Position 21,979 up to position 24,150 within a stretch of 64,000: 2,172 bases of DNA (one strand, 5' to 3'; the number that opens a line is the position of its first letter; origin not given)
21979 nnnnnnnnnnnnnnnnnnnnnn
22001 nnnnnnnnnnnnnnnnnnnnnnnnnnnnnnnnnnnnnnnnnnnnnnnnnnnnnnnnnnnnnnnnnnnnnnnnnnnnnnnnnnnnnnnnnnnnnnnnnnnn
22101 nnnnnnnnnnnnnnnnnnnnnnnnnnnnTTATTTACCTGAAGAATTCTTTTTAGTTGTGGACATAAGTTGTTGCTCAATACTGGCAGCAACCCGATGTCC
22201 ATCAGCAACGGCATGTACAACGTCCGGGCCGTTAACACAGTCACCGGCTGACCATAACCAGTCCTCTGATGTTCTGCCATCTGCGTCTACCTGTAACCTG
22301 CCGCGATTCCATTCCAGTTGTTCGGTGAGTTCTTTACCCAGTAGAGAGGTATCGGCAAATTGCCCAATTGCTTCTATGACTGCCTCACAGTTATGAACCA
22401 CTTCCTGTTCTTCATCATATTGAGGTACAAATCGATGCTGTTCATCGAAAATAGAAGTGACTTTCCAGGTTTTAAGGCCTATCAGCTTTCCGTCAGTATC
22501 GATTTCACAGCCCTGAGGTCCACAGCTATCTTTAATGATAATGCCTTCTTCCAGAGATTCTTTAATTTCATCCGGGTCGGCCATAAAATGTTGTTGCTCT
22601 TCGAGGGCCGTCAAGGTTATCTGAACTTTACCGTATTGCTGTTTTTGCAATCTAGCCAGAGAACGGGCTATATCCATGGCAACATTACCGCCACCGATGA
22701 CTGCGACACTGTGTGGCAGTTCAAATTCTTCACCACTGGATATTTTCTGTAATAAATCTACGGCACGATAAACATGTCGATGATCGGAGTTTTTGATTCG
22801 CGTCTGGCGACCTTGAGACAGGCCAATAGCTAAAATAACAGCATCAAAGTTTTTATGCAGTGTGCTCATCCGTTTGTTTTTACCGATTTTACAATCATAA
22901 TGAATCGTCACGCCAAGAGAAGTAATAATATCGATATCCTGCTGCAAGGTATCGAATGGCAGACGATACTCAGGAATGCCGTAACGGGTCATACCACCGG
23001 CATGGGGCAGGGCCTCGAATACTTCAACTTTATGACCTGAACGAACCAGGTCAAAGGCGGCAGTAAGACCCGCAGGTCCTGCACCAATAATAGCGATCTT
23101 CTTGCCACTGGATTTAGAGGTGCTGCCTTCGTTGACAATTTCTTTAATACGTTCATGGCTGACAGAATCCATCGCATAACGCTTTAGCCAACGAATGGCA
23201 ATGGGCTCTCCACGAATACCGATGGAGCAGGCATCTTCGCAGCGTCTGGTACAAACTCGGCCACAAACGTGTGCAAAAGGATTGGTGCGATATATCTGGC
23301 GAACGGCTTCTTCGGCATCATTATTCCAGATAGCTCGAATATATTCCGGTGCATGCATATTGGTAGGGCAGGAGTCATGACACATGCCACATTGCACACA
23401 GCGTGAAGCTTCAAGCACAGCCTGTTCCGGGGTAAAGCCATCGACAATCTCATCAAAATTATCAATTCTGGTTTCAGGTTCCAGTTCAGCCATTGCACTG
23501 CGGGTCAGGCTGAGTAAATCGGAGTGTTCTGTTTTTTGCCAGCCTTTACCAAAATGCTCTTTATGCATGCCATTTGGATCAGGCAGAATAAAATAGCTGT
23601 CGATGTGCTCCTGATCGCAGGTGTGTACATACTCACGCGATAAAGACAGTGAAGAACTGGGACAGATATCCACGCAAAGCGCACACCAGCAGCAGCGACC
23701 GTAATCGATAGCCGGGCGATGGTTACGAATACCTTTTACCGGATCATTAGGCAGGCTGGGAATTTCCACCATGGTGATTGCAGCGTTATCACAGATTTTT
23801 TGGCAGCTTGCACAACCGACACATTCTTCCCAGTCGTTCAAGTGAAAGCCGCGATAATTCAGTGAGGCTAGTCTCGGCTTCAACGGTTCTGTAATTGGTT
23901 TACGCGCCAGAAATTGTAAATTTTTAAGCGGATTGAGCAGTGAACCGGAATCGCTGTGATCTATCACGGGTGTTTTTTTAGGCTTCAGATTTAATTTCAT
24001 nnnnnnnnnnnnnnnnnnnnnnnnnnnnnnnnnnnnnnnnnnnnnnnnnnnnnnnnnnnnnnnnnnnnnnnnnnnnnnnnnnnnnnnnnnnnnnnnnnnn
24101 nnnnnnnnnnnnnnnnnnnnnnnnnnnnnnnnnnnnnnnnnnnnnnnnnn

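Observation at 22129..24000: NuoI/MbxN-like ferredoxin subunit fused in-frame to a GltD/SudA-type NAD(P)H flavoprotein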

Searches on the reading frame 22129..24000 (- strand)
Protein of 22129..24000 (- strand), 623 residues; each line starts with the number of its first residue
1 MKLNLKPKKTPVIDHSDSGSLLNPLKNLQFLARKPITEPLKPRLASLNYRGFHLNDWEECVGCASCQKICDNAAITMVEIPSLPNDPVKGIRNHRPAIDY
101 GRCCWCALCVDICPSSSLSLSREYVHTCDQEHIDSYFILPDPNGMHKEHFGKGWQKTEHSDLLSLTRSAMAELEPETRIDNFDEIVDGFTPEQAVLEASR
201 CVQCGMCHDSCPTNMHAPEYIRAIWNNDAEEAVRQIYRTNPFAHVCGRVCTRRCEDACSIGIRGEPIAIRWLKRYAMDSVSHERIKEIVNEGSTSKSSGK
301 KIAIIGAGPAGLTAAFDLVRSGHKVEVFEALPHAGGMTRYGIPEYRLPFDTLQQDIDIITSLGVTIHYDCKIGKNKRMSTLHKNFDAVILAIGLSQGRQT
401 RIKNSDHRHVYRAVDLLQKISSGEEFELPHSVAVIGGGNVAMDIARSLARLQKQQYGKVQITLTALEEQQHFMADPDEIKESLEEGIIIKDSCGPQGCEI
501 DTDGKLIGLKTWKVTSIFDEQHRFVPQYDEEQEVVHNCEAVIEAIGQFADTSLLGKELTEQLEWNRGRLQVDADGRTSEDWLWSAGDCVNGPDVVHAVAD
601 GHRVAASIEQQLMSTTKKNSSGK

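Call 5: search_protein_families(library=pfam, proteins=[window:22129-24000:-], max_evalue=0.01)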
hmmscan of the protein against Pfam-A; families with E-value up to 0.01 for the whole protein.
window:22129-24000:- (623 aa): 27 families (the best 25 are shown)
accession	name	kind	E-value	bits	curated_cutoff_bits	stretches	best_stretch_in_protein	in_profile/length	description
PF14691.11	Fer4_20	-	1.3e-29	102.7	25.8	1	178-283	1-111/113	Dihydroprymidine dehydrogenase domain II, 4Fe-4S cluster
PF07992.20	Pyr_redox_2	-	4.3e-28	99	26.1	1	301-597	2-286/291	Pyridine nucleotide-disulphide oxidoreductase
PF13450.12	NAD_binding_8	-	1.4e-09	38.5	21.9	1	304-339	1-36/68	NAD(P)-binding Rossmann-like domain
PF13187.11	Fer4_9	-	2e-08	34.6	27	2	59-116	1-50/52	4Fe-4S dicluster domain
PF12838.12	Fer4_7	-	1.2e-07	32.5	27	1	60-115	2-50/52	4Fe-4S dicluster domain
PF00037.32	Fer4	-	1.3e-07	31.6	21.1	1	197-214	4-21/24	4Fe-4S binding domain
PF00070.33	Pyr_redox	-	1.6e-07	32.1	22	0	301-333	1-33/82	Pyridine nucleotide-disulphide oxidoreductase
PF01266.30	DAO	-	4.1e-07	30.3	27.9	1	301-337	1-38/353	FAD dependent oxidoreductase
PF13738.12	Pyr_redox_3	-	4.3e-07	29.9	30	0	387-454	127-189/305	Pyridine nucleotide-disulphide oxidoreductase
PF12831.13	FAD_oxidored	-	2.7e-05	24.1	27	1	302-339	2-39/416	FAD dependent oxidoreductase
PF14697.11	Fer4_21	-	4e-05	24.1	35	0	194-216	1-23/59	4Fe-4S dicluster domain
PF13484.11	Fer4_16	-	5.5e-05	24.3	30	0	102-125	1-24/66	4Fe-4S double cluster binding domain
PF00890.30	FAD_binding_2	-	7.7e-05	22.5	20.4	1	302-339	2-39/414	FAD binding domain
PF03486.20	HI0933_like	-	0.0003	20.7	50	1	301-335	2-36/244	HI0933-like protein Rossmann domain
PF01946.23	Thi4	-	0.00041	20.1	26.2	1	301-337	19-56/235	Thi4 family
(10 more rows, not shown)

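Call 6: search_protein_families(library=ncbifam, proteins=[window:22129-24000:-], max_evalue=0.001)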
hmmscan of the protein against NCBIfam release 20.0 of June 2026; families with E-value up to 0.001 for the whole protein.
window:22129-24000:- (623 aa): 105 families (the best 25 are shown)
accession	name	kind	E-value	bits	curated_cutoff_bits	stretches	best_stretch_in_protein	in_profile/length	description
NF010590.0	PRK13984.1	equivalog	2.9e-232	772.2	946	1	20-615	10-609/611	putative oxidoreductase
NF009410.0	PRK12771.1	subfamily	1.1e-115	387.4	516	2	207-617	50-450/566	NAD(P)-binding protein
NF009454.0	PRK12814.1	equivalog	5.2e-92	309.3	916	2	205-619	102-507/657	putative NADPH-dependent glutamate synthase small subunit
NF009414.0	PRK12778.1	equivalog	3.8e-80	270.1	1103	1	155-614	284-751/752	bifunctional dihydroorotate dehydrogenase B NAD binding subunit/NADPH-dependent glutamate synthase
TIGR01316.1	gltA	equivalog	1.9e-78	264.3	471.75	1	175-610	2-447/449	NADPH-dependent glutamate synthase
NF009408.0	PRK12769.1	equivalog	5.6e-67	226.3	1003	1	58-617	85-656/659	formate-dependent uric acid utilization protein AegA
TIGR01318.1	gltD_gamma_fam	subfamily_domain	8.6e-64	215.8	482.95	1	164-610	5-463/467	glutamate synthase, small subunit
TIGR01317.1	GOGAT_sm_gam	subfamily_domain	1.1e-63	215.8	447.7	1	162-616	5-482/485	glutamate synthase small subunit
TIGR03315.1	Se_ygfK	equivalog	1.2e-62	211.7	835.3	1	206-610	446-837/1012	putative selenate reductase subunit YgfK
NF009413.0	PRK12775.1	equivalog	3.3e-56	190.7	1895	1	163-614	295-756/1006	putative trifunctional 2-polyprenylphenol hydroxylase/glutamate synthase subunit beta/ferritin domain-containing protein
NF009451.0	PRK12809.1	equivalog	2.1e-48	165.1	1154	1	57-607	84-629/639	formate-dependent uric acid utilization protein YgfT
NF009409.0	PRK12770.1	subfamily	6.7e-47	160.3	343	1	293-619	12-357/360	putative glutamate synthase subunit beta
NF009415.0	PRK12779.1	equivalog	1.1e-39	136.1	1519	1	209-613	212-627/944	putative bifunctional glutamate synthase subunit beta/2-polyprenylphenol hydroxylase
NF045663.1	diclust_near_Sec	equivalog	1.2e-31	109.6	530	1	206-425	19-229/759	pyridine nucleotide-disulfide oxidoreductase/dicluster-binding protein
NF004543.0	PRK05888.2-5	equivalog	5e-25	88.3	243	1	19-134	18-133/217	NADH-quinone oxidoreductase subunit NuoI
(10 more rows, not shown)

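Call 14: find_homologous_proteins(query=window:22129-24000:-, max_evalue=1e-20)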
Query window:22129-24000:- (623 aa): 7951 proteins with E <= 1e-20 among 8000 candidates; the best 120 are listed.
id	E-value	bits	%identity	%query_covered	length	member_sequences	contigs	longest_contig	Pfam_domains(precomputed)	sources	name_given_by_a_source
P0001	0.0e+0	1464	100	100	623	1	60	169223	PF01266.31,PF13450.13,PF14691.12,PF07992.21,PF00070.34,PF00037.33,PF13738.13,PF13484.12,PF12838.13,PF13187.12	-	-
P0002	0.0e+0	1385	95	99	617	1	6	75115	PF01266.31,PF13450.13,PF14691.12,PF07992.21,PF00070.34,PF00037.33,PF13738.13,PF12838.13,PF13187.12,PF12831.14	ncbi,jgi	-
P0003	0.0e+0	1383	95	98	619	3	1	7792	PF01266.31,PF13450.13,PF14691.12,PF07992.21,PF00070.34,PF00037.33,PF13738.13,PF12838.13,PF13187.12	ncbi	-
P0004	0.0e+0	1379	94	99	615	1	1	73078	PF01266.31,PF13450.13,PF14691.12,PF07992.21,PF00070.34,PF00037.33,PF13738.13,PF12838.13,PF13187.12,PF12831.14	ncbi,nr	ncbi:MAG: FAD-dependent oxidoreductase [Gammaproteobacteria bacterium]|nr:FAD-dependent oxidoreducta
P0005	0.0e+0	1324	90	99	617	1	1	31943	PF01266.31,PF13450.13,PF14691.12,PF07992.21,PF00070.34,PF00037.33,PF13738.13,PF12838.13,PF13187.12,PF12831.14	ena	-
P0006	0.0e+0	1313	89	99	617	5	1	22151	PF01266.31,PF13450.13,PF14691.12,PF07992.21,PF00070.34,PF00037.33,PF13738.13,PF12838.13,PF13187.12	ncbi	-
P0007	0.0e+0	1308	89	98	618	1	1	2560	PF01266.31,PF13450.13,PF14691.12,PF07992.21,PF00070.34,PF00037.33,PF13738.13,PF12838.13,PF13187.12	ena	-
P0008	0.0e+0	1306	89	98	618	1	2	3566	PF01266.31,PF13450.13,PF14691.12,PF07992.21,PF00070.34,PF00037.33,PF13738.13,PF12838.13,PF13187.12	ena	-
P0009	0.0e+0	1305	89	98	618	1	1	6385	PF01266.31,PF13450.13,PF14691.12,PF07992.21,PF00070.34,PF00037.33,PF13738.13,PF12838.13,PF13187.12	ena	-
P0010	0.0e+0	1301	88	99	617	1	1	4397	PF13450.13,PF07992.21,PF00070.34,PF12838.13,PF12831.14,PF01946.24,PF01266.31,PF14691.12,PF00890.31,PF00037.33,PF13738.13,PF13187.12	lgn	-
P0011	0.0e+0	1280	100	88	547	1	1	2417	PF01266.31,PF13450.13,PF14691.12,PF07992.21,PF00070.34,PF13738.13,PF13187.12,PF12831.14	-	-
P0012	0.0e+0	1268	86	98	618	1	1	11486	PF13450.13,PF07992.21,PF00070.34,PF12838.13,PF01134.29,PF12831.14,PF01946.24,PF01266.31,PF14691.12,PF00890.31,PF00037.33,PF13738.13,PF13187.12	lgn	-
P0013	0.0e+0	1261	87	98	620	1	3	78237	PF13450.13,PF07992.21,PF00070.34,PF03486.21,PF12838.13,PF12831.14,PF01946.24,PF01266.31,PF13434.13,PF01593.31,PF14691.12,PF00890.31,PF00037.33,PF13738.13,PF13187.12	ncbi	-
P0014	0.0e+0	1238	84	98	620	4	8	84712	PF01266.31,PF13450.13,PF14691.12,PF07992.21,PF00070.34,PF00037.33,PF13738.13,PF12838.13,PF13187.12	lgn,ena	-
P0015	0.0e+0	1224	83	99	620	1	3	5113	PF14697.12,PF01266.31,PF13450.13,PF14691.12,PF07992.21,PF00070.34,PF00037.33,PF13738.13,PF12838.13,PF13187.12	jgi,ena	jgi:glutamate synthase (NADPH/NADH) small chain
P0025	0.0e+0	1127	76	99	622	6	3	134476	PF01266.31,PF13450.13,PF14691.12,PF07992.21,PF00070.34,PF00037.33,PF13738.13,PF12838.13,PF13187.12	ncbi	-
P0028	0.0e+0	1037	73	96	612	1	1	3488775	PF01946.24,PF01266.31,PF13450.13,PF14691.12,PF07992.21,PF00070.34,PF00037.33,PF13738.13,PF12838.13,PF13187.12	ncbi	-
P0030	0.0e+0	1037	73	96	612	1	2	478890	PF14697.12,PF01946.24,PF01266.31,PF13450.13,PF14691.12,PF07992.21,PF00070.34,PF00037.33,PF13738.13,PF12838.13,PF13187.12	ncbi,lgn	-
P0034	0.0e+0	1029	71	97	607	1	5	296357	PF13450.13,PF07992.21,PF00070.34,PF13746.12,PF12838.13,PF12831.14,PF01946.24,PF01266.31,PF12797.13,PF14691.12,PF00890.31,PF00037.33,PF13738.13,PF13183.12,PF13187.12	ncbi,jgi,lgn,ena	-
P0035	0.0e+0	1028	72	96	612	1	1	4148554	PF14697.12,PF01946.24,PF01266.31,PF13450.13,PF14691.12,PF07992.21,PF00070.34,PF00037.33,PF13738.13,PF12838.13,PF13187.12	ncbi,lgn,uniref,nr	ncbi:FAD-dependent oxidoreductase [endosymbiont of Lamellibrachia barhami]|uniref:FAD-dependent oxid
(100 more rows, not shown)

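Call 16: search_solved_structures(query=window:22129-24000:-, max_evalue=0.001, show_alignments=2)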
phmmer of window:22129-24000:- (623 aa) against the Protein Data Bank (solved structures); distinct sequences matched with E-value up to 0.001: 78 (the best 60 are shown).
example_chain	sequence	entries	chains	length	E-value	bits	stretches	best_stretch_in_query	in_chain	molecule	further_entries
9bov_A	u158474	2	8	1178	8e-66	225.7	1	206-612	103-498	Molybdopterin oxidoreductase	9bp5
9n5u_A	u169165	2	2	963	7.9e-64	219.1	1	183-614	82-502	NfnA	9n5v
8oh5_C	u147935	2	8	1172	9.8e-63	215.5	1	206-612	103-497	Formate dehydrogenase-O, major subunit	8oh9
4ylf_B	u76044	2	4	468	1.9e-60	208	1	167-611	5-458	Dihydropyrimidine dehydrogenase subunit A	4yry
5vj7_A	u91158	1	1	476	2.5e-58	200.9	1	176-613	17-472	Oxidoreductase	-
5jca_L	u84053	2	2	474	1.1e-57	198.8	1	176-613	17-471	NADH-dependent Ferredoxin:NADP Oxidoreductase (NfnI) subunit alpha | NADH-dependent Ferredoxin:NADP Oxidoreductase subunit alpha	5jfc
6s6s_G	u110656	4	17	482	1e-42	149.4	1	177-609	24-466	Glutamate synthase [NADPH] small chain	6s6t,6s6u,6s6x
2vdc_G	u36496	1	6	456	7.4e-42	146.5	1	181-609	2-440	GLUTAMATE SYNTHASE [NADPH] SMALL CHAIN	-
7mfm_I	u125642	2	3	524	2.6e-39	138.2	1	163-616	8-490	Glutamate synthase (NADPH) small chain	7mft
1h7x_A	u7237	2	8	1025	1.6e-35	125.6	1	180-610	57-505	DIHYDROPYRIMIDINE DEHYDROGENASE | Dihydropyrimidine dehydrogenase [NADP(+)]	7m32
1gt8_A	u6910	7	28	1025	1.6e-35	125.6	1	180-610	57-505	DIHYDROPYRIMIDINE DEHYDROGENASE | Dihydropyrimidine dehydrogenase [NADP(+)]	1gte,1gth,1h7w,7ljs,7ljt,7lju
7m31_A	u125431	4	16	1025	1.6e-35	125.6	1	180-610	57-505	Dihydropyrimidine dehydrogenase [NADP(+)]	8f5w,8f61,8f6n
6u8y_N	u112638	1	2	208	2.5e-19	72.1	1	19-129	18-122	NADH dehydrogenase subunit I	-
6hum_I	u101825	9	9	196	1e-09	40.4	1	30-131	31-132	NAD(P)H-quinone oxidoreductase subunit I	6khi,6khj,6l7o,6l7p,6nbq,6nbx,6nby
2fug_9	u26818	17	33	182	1.4e-09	40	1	28-135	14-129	NADH-quinone oxidoreductase chain 9 | NADH-QUINONE OXIDOREDUCTASE SUBUNIT 9 | NADH-quinone oxidoreductase subunit I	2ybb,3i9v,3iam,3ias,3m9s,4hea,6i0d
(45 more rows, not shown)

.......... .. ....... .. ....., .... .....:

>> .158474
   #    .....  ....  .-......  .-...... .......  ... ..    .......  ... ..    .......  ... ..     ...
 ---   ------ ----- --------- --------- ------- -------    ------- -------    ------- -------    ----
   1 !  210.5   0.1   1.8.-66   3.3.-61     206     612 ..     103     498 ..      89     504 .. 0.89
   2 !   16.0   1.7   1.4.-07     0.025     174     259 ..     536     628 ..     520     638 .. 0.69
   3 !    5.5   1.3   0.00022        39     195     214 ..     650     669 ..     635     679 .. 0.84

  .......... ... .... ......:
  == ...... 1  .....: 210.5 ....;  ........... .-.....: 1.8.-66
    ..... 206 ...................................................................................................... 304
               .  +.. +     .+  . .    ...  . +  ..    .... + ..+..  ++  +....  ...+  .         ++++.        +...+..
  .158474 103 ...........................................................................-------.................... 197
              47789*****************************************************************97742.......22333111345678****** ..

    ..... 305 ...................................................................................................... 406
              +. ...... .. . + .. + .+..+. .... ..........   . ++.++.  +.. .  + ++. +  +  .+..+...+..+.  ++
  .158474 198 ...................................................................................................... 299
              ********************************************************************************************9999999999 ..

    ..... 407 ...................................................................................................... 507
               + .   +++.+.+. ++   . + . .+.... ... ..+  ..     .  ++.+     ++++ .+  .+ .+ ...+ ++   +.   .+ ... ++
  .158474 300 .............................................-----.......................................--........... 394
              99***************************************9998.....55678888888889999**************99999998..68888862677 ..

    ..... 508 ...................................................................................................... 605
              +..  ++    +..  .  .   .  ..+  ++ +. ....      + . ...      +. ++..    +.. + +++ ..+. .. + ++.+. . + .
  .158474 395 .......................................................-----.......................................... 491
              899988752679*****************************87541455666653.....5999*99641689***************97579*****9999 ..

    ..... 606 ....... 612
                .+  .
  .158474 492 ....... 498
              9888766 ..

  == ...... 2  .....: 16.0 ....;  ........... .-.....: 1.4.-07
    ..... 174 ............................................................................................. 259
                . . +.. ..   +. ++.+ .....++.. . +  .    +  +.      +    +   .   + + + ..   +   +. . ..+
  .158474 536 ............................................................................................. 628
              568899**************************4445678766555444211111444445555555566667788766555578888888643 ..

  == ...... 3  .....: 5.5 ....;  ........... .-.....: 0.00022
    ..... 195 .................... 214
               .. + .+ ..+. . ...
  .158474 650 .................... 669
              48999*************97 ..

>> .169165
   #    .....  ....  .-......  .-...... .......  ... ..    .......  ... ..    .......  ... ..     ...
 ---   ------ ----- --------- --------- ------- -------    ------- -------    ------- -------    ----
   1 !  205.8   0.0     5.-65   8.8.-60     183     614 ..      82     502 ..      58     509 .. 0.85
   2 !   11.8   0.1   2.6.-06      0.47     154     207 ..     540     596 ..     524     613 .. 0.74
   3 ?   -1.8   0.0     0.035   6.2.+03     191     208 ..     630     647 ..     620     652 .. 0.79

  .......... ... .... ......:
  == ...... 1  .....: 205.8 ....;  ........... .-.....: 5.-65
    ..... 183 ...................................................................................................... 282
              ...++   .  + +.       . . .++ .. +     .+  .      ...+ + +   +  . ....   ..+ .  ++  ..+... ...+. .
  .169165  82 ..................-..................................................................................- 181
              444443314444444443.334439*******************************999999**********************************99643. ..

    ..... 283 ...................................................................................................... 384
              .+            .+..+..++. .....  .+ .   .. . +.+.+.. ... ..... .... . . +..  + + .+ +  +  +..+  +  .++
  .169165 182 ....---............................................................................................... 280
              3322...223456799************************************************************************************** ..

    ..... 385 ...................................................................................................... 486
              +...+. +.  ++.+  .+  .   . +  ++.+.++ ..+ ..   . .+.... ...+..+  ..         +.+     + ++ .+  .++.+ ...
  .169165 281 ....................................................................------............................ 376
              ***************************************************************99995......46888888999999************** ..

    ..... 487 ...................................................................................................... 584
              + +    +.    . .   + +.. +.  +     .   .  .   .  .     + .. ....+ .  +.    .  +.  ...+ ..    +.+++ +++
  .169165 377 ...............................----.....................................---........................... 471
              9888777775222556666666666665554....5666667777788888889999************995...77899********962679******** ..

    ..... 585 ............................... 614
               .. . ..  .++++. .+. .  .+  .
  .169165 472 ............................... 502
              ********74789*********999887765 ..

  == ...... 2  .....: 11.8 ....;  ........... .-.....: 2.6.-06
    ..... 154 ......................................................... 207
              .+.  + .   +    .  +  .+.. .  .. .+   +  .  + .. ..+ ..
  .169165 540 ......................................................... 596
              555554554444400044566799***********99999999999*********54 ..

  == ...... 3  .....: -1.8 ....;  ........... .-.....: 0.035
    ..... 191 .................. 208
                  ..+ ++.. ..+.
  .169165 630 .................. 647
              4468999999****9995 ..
